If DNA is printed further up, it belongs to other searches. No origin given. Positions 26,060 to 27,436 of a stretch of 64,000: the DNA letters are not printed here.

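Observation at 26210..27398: TPP riboswitch controlling a DctP-like TRAP binding protein fused to thiM-thiE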

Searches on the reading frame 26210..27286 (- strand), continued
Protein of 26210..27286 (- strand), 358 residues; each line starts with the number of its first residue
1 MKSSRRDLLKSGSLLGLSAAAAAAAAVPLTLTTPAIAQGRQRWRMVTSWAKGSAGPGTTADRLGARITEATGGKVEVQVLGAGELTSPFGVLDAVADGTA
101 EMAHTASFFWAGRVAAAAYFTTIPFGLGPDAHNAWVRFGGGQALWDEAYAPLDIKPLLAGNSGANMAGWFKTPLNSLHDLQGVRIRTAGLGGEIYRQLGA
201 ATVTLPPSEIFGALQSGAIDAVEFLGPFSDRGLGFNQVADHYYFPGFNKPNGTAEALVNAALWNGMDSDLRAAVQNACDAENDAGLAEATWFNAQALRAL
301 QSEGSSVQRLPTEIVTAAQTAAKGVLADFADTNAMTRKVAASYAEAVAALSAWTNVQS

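Call 45: search_protein_families(library=pfam, proteins=[L022:7058-9190:+, L022:4045-5838:+, L022:5869-7011:+, L022:9180-11246:-], max_evalue=0.001)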
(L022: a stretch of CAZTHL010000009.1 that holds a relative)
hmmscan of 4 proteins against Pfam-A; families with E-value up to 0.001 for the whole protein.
L022:7058-9190:+ (710 aa): 7 families
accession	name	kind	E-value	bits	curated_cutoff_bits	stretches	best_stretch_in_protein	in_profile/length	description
PF01653.23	DNA_ligase_aden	-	1.3e-88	297.2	27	1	83-332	2-253/253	NAD-dependent DNA ligase adenylation domain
PF03120.22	DNA_ligase_OB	-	2.1e-33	114.4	32.9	1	336-412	2-78/79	NAD-dependent DNA ligase OB-fold domain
PF12826.13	HHH_2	-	6.1e-16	58.8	27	1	531-565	1-35/64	Helix-hairpin-helix motif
PF00533.33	BRCT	-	8.2e-14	52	21.3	1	638-708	6-77/78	BRCA1 C Terminus (BRCT) domain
PF03119.21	DNA_ligase_ZBD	-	6.6e-09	35.9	25.8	1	421-448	1-27/27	NAD-dependent DNA ligase C4 zinc finger domain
PF14520.12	HHH_5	-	9.6e-05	23.2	27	0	464-520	6-54/57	Helix-hairpin-helix domain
PF12738.14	PTCB-BRCT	-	0.00023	21.5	22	1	648-701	7-60/63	twin BRCT domain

L022:4045-5838:+ (597 aa): 4 families
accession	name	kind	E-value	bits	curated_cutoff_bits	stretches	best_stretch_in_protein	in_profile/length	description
PF02463.25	SMC_N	-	3.3e-15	56.6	40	1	45-548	12-213/220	RecF/RecN/SMC N terminal domain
PF13476.12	AAA_23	-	5.4e-08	34.2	27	1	38-81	2-45/201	AAA domain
PF13304.12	AAA_21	-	9.1e-08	33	27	0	491-536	259-302/304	AAA domain, putative AbiEii toxin, Type IV TA system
PF13555.12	AAA_29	-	4.4e-05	23.6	27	1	51-81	17-48/61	P-loop containing region of AAA domain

L022:5869-7011:+ (380 aa): 1 family
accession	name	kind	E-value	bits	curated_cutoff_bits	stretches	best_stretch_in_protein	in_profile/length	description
PF03480.18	DctP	-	2.1e-37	129.4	23.4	1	67-340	13-283/286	Bacterial extracellular solute-binding protein, family 7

L022:9180-11246:- (688 aa): 4 families
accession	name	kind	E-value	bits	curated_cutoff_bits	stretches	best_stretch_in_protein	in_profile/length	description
PF00557.29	Peptidase_M24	-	2.7e-54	184.5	23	1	399-612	3-208/208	Metallopeptidase family M24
PF16189.11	Creatinase_N_2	-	8.9e-40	136.8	29.7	1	235-395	1-161/161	Creatinase/Prolidase N-terminal domain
PF01321.24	Creatinase_N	-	1.5e-20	74.5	22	1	94-225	1-119/128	Creatinase/Prolidase N-terminal domain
PF16188.10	Peptidase_M24_C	-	1.5e-19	70.1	28.9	1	622-681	2-63/63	C-terminal region of peptidase_M24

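Call 56: predict_structure(alignment_id=A3)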
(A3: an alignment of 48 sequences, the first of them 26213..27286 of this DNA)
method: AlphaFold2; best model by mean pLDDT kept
length: 358 residues; sequences in the alignment: 48
mean_pLDDT: 88.8   pTM: 0.83
mean pLDDT of the five models: 88.8, 88.2, 88.1, 88.0, 87.1
residues with pLDDT >= 90: 259; 70-90: 55; 50-70: 25; < 50: 19
segments of 3 or more residues with pLDDT < 50: 1-3, 15-29
pLDDT, mean of each block of 10 residues (from residue 1): 56 48 46 67 93 86 97 97 91 94 79 84 91 96 97 93 85 98 94 96 92 98 92 94 92 91 97 97 92 94 96 98 96 96 96 89
secondary structure, 60 per line:
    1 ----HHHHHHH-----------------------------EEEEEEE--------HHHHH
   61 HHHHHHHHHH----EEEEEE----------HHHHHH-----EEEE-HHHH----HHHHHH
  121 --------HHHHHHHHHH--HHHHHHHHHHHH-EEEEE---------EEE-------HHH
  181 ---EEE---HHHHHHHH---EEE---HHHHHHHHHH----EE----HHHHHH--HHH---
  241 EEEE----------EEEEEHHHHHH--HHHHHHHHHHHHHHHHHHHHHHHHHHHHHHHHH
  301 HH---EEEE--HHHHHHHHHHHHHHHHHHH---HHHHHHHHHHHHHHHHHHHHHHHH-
elements in order: H5-11 E41-47 H56-70 E75-80 H91-96 E102-105 H107-110 H115-120 H129-138 H141-152 E154-158 E168-170 E184-186 H190-197 E201-203 H207-216 H227-232 E241-244 E255-259 H260-265 H268-302 E306-309 H312-330 H334-357

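Call 58: fold_search(model_id=the predicted structure, library=pdb)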
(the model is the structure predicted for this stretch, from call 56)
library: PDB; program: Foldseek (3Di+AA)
matches with E <= 10: 751; with E <= 0.001: 317
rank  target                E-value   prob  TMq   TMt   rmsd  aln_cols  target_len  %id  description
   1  4yzz_A                1.5e-32  1.00  0.86  0.91   1.4       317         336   33  Crystal structure of a TRAP transporter solute binding protein (IPR025997) from Bordetella bronchiseptica RB50 (BB0280 (released 2015-05-20)
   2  4yic_A                2.0e-32  1.00  0.85  0.88   1.5       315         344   33  CRYSTAL STRUCTURE OF A TRAP TRANSPORTER SOLUTE BINDING PROTEIN (IPR025997) FROM BORDETELLA BRONCHISEPTICA RB50 (BB0280 (released 2015-04-01)
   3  7ug8_A                2.2e-32  1.00  0.84  0.91   1.5       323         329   34  Crystal structure of a solute receptor from Synechococcus CC9311 in complex with alpha-ketovaleric and calcium (released 2023-04-19)
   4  7ug8_B                4.6e-32  1.00  0.84  0.91   1.7       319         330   34  Crystal structure of a solute receptor from Synechococcus CC9311 in complex with alpha-ketovaleric and calcium (released 2023-04-19)
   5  5cm6_A                6.0e-32  1.00  0.84  0.91   1.7       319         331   30  CRYSTAL STRUCTURE OF A TRAP PERIPLASMIC SOLUTE BINDING PROTEIN FROM PSEUDOALTEROMONAS ATLANTICA T6c(Patl_2292, TARGET  (released 2015-07-29)
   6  4yic_B                7.2e-32  1.00  0.86  0.89   1.5       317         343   33  CRYSTAL STRUCTURE OF A TRAP TRANSPORTER SOLUTE BINDING PROTEIN (IPR025997) FROM BORDETELLA BRONCHISEPTICA RB50 (BB0280 (released 2015-04-01)
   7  5cm6_B                1.1e-30  1.00  0.84  0.92   1.7       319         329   30  CRYSTAL STRUCTURE OF A TRAP PERIPLASMIC SOLUTE BINDING PROTEIN FROM PSEUDOALTEROMONAS ATLANTICA T6c(Patl_2292, TARGET  (released 2015-07-29)
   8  2hzl_B                3.3e-30  1.00  0.85  0.91   1.4       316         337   31  Crystal structures of a sodium-alpha-keto acid binding subunit from a TRAP transporter in its closed forms (released 2007-04-03)
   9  4pet_A                6.2e-30  1.00  0.84  0.92   1.7       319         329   28  CRYSTAL STRUCTURE OF A TRAP PERIPLASMIC SOLUTE BINDING PROTEIN FROM COLWELLIA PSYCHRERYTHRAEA (CPS_0129, TARGET EFI-51 (released 2014-05-14)
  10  4pet_B                6.9e-30  1.00  0.85  0.92   1.6       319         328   28  CRYSTAL STRUCTURE OF A TRAP PERIPLASMIC SOLUTE BINDING PROTEIN FROM COLWELLIA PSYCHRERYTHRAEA (CPS_0129, TARGET EFI-51 (released 2014-05-14)
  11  2hzk_A                1.1e-29  1.00  0.83  0.89   1.8       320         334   31  Crystal structures of a sodium-alpha-keto acid binding subunit from a TRAP transporter in its open form (released 2007-04-03)
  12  2hzk_B                3.5e-29  1.00  0.83  0.88   1.9       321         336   30  Crystal structures of a sodium-alpha-keto acid binding subunit from a TRAP transporter in its open form (released 2007-04-03)
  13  2hzk_D                4.0e-29  1.00  0.83  0.88   1.9       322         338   30  Crystal structures of a sodium-alpha-keto acid binding subunit from a TRAP transporter in its open form (released 2007-04-03)
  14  2hzk_C                7.8e-29  1.00  0.83  0.88   2.0       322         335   30  Crystal structures of a sodium-alpha-keto acid binding subunit from a TRAP transporter in its open form (released 2007-04-03)
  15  2zzx_D                1.4e-27  1.00  0.81  0.88   1.9       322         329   27  Crystal Structure of a Periplasmic Substrate Binding Protein in Complex with Lactate (released 2009-08-11)
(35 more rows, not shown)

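Call 68: search_protein_representatives(protein=window:26213-27286:-)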
Query: 358 residues. Proteins with E-value up to 0.001 (for the whole library): 9012; up to 1e-10: 3549; up to 1e-30: 682. The best 150 are listed.
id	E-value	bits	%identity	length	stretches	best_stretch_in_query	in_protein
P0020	5.6e-116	403.8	56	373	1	23-356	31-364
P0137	5.4e-101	354.5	48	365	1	9-356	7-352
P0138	1.5e-93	330.0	48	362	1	13-357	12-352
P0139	2.0e-88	313.2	44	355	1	31-358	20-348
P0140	4.8e-88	311.9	44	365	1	19-356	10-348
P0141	5.2e-83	295.4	54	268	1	25-277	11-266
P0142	2.0e-82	293.5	51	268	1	24-278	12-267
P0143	1.6e-79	283.9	42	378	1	4-355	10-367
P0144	2.0e-79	283.6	41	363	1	16-353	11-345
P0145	2.5e-79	283.3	54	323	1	81-322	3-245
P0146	5.4e-79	282.2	44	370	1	17-344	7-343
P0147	1.3e-77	277.6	39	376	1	4-354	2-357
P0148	3.2e-77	276.4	48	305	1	65-356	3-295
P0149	7.5e-77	275.1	51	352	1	45-274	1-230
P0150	8.4e-77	275.0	38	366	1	14-352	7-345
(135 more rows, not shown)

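Call 72: find_encoding_contigs(protein=P0140, flank=6000, max_places=2)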
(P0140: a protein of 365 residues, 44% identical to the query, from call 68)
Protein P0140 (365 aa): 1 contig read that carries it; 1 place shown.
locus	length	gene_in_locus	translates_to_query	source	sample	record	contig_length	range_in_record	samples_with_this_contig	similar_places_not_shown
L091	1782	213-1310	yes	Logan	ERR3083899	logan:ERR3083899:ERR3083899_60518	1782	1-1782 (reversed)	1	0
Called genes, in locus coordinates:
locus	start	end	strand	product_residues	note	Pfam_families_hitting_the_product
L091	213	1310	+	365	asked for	PF03480:DctP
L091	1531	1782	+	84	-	?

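Call 73: find_encoding_contigs(protein=P0143, flank=6000, max_places=2)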
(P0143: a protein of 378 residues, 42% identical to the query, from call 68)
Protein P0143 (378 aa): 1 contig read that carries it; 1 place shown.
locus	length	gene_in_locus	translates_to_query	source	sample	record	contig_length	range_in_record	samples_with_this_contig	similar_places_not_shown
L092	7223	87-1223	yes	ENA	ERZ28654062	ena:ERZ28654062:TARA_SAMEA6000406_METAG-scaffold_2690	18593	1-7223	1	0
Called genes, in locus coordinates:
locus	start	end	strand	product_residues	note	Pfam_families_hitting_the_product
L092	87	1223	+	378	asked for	PF03480:DctP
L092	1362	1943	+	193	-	PF04290:DctQ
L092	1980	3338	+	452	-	PF06808:DctM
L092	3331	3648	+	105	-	-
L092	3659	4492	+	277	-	PF00520:Ion_trans, PF08016:PKD_channel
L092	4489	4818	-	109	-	PF02021:UPF0102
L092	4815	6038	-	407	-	PF04348:LppC, PF13458:Peripla_BP_6 (weak)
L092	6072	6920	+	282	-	PF00590:TP_methylase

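Call 74: find_encoding_contigs(protein=P0146, flank=6000, max_places=2)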
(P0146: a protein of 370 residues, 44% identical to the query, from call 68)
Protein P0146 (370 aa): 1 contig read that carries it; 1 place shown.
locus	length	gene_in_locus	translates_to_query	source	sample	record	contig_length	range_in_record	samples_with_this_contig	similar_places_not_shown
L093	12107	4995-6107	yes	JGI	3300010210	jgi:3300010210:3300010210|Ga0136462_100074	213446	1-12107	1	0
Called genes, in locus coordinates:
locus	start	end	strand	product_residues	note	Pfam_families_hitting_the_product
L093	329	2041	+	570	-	PF00664:ABC_membrane, PF00005:ABC_tran, PF02463:SMC_N (weak), PF13304:AAA_21 (faint)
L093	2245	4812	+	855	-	PF08447:PAS_3, PF00989:PAS (weak), PF08448:PAS_4 (weak), PF13426:PAS_9, PF00990:GGDEF, PF00563:EAL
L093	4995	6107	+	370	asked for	PF03480:DctP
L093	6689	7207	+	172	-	-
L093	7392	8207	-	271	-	-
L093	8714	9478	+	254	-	PF00072:Response_reg, PF00486:Trans_reg_C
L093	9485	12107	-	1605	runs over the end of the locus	PF13188:PAS_8 (weak), PF08447:PAS_3, PF00989:PAS, PF08447:PAS_3 (weak), PF08448:PAS_4 (weak), PF00512:HisKA, PF02518:HATPase_c, PF00072:Response_reg, +4 more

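Call 75: find_encoding_contigs(protein=P0144, flank=6000, max_places=2)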
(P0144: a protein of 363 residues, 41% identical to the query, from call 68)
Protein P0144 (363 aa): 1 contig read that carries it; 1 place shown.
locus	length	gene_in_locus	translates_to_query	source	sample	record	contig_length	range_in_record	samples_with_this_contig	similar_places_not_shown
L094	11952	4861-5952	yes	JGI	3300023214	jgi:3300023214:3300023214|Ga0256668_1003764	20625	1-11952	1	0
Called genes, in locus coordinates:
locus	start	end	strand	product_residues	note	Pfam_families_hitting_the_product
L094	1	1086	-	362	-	?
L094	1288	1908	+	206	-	PF09335:VTT_dom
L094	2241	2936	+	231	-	PF06226:DUF1007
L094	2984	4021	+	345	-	PF03824:NicO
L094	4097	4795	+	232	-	PF00702:Hydrolase, PF13419:HAD_2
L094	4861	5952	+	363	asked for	PF03480:DctP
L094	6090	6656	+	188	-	PF04290:DctQ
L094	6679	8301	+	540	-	PF06808:DctM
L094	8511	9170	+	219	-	PF00578:AhpC-TSA, PF08534:Redoxin, PF10417:1-cysPrx_C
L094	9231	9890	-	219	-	PF03167:UDG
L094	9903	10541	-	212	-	PF01936:NYN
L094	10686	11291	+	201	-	PF01288:HPPK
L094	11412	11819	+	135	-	PF01192:RNA_pol_Rpb6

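Call 76: find_encoding_contigs(protein=P0147, flank=6000, max_places=2)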
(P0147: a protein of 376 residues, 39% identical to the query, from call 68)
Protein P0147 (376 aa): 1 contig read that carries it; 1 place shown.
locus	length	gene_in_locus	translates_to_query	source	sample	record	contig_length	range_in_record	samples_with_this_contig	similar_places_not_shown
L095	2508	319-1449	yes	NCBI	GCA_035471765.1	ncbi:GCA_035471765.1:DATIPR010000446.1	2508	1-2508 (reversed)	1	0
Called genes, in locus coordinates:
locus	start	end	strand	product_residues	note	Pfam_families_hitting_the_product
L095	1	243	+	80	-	PF04377:ATE_C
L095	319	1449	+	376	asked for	PF03480:DctP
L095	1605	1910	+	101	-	PF06233:Usg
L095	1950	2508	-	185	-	PF00595:PDZ, PF12812:PDZ_1 (faint), PF13180:PDZ_2, PF19805:DUF6288 (faint), PF17820:PDZ_6, PF00595:PDZ, PF13180:PDZ_2, PF17820:PDZ_6, +1 more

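Call 79: search_protein_families(library=pfam, proteins=[L073:3897-5216:-, L073:5213-5710:-, L073:1924-3591:-, L073:217-978:+, L073:1429-1902:+], max_evalue=0.001)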
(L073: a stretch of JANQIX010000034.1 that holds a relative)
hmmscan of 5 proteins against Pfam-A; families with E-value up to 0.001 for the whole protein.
L073:3897-5216:- (439 aa): 1 family
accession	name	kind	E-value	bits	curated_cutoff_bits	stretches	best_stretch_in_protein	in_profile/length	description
PF06808.19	DctM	-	2.9e-87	293.6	23.8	1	11-430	1-413/413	Tripartite ATP-independent periplasmic transporter, DctM component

L073:5213-5710:- (165 aa): 0 families

L073:1924-3591:- (555 aa): 12 families
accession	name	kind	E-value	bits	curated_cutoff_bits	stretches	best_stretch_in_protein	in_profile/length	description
PF07992.20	Pyr_redox_2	-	8.1e-36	124.4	26.1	1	139-413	2-283/291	Pyridine nucleotide-disulphide oxidoreductase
PF14691.11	Fer4_20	-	1.4e-20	73.6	25.8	2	47-126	30-112/113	Dihydroprymidine dehydrogenase domain II, 4Fe-4S cluster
PF00070.33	Pyr_redox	-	8.9e-16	58.6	22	2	268-334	1-71/82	Pyridine nucleotide-disulphide oxidoreductase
PF13738.12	Pyr_redox_3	-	1.2e-13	51.4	30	1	224-405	127-305/305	Pyridine nucleotide-disulphide oxidoreductase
PF01266.30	DAO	-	4.1e-10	40.1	27.9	1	139-174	1-37/353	FAD dependent oxidoreductase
PF13450.12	NAD_binding_8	-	9.2e-09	35.9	21.9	1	142-177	1-36/68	NAD(P)-binding Rossmann-like domain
PF12831.13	FAD_oxidored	-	1.6e-06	28.2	27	1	140-177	2-39/416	FAD dependent oxidoreductase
PF14697.11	Fer4_21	-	2.9e-06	27.7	35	1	500-549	7-59/59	4Fe-4S dicluster domain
PF01494.25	FAD_binding_3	-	2e-05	24.4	22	0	140-163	4-27/349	FAD binding domain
PF01262.27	AlaDh_PNT_C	-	2.5e-05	24.2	23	0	139-168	30-59/214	Alanine dehydrogenase/PNT, C-terminal domain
PF03486.20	HI0933_like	-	7.8e-05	22.7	50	0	139-170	2-33/244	HI0933-like protein Rossmann domain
PF00037.32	Fer4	-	0.00022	21.3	21.1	1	526-548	2-24/24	4Fe-4S binding domain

L073:217-978:+ (253 aa): 0 families

L073:1429-1902:+ (157 aa): 0 families

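Call 80: find_homologous_proteins(query=L073:3897-5216:-, max_evalue=1e-40)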
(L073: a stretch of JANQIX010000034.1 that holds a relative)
Query L073:3897-5216:- (439 aa): 8000 proteins with E <= 1e-40 among 8000 candidates; the best 120 are listed.
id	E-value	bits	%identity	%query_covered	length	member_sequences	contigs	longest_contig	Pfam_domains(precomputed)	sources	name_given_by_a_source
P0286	2.7e-258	875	96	100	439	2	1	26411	PF06808.19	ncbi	-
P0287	9.5e-209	712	79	100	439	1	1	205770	PF06808.19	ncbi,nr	ncbi:MAG: TRAP transporter large permease [Rhodospirillaceae bacterium]|nr:TRAP transporter large pe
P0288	7.3e-188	643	72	97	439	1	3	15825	PF06808.19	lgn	-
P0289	3.4e-187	641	73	95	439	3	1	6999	PF06808.19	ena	-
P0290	5.9e-183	627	72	95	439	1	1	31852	PF06808.19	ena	-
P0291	1.0e-182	626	70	100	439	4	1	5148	PF06808.19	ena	-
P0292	1.2e-182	626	70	100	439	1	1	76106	PF06808.19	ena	-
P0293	1.2e-181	623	72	95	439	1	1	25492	PF06808.19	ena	-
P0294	8.2e-181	620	70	100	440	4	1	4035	PF06808.19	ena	-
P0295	1.3e-180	619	72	98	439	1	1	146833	PF06808.19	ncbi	-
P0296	1.6e-180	619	69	100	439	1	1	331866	PF06808.19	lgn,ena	-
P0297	4.2e-179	614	70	95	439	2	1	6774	PF06808.19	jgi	-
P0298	1.1e-178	613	69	100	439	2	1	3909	PF06808.19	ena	-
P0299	3.5e-178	611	71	95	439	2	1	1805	PF06808.19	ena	-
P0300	6.8e-178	611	69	97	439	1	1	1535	PF06808.19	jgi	jgi:C4-dicarboxylate transporter DctM subunit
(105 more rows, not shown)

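Call 82: find_encoding_contigs(protein=P0287, flank=8000, max_places=2)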
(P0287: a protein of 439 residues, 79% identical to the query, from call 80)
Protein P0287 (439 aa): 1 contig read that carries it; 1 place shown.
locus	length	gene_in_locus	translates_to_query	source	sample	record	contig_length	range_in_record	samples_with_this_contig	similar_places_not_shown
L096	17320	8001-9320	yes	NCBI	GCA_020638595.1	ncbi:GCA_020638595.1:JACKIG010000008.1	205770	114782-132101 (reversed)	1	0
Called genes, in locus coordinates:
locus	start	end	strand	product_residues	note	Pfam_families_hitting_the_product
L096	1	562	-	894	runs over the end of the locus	PF00501:AMP-binding, PF00550:PP-binding (faint), PF01553:Acyltransferase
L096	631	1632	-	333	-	-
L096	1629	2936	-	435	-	PF07690:MFS_1, PF11700:ATG22, PF07690:MFS_1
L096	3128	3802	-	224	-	PF03070:TENA_THI-4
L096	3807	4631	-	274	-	PF08543:Phos_pyr_kin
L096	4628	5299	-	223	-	PF02581:TMP-TENI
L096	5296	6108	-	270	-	PF02110:HK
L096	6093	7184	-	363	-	PF03480:DctP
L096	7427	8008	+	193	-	PF04290:DctQ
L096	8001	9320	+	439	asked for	PF06808:DctM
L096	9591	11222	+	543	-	PF14691:Fer4_20, PF07992:Pyr_redox_2, PF01266:DAO (faint), PF01494:FAD_binding_3 (faint), PF13450:NAD_binding_8 (weak), PF13738:Pyr_redox_3, PF00070:Pyr_redox, PF14697:Fer4_21 (weak), +1 more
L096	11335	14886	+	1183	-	PF01855:POR_N, PF17147:PFOR_II, PF01558:POR, PF10371:EKR, PF12838:Fer4_7, PF13183:Fer4_8, PF13187:Fer4_9, PF13484:Fer4_16, +7 more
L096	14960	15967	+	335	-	PF01180:DHO_dh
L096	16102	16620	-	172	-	-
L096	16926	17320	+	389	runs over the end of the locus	PF01471:PG_binding_1, PF03734:YkuD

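Call 83: search_protein_families(library=pfam, proteins=[L073:5221-5838:-], max_evalue=0.1)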
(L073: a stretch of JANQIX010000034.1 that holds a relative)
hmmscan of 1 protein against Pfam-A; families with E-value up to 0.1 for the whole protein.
L073:5221-5838:- (205 aa): 1 family
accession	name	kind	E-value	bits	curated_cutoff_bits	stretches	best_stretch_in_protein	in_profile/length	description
PF04290.18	DctQ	-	1.6e-12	47.9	28.3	1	59-194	2-128/132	Tripartite ATP-independent periplasmic transporters, DctQ component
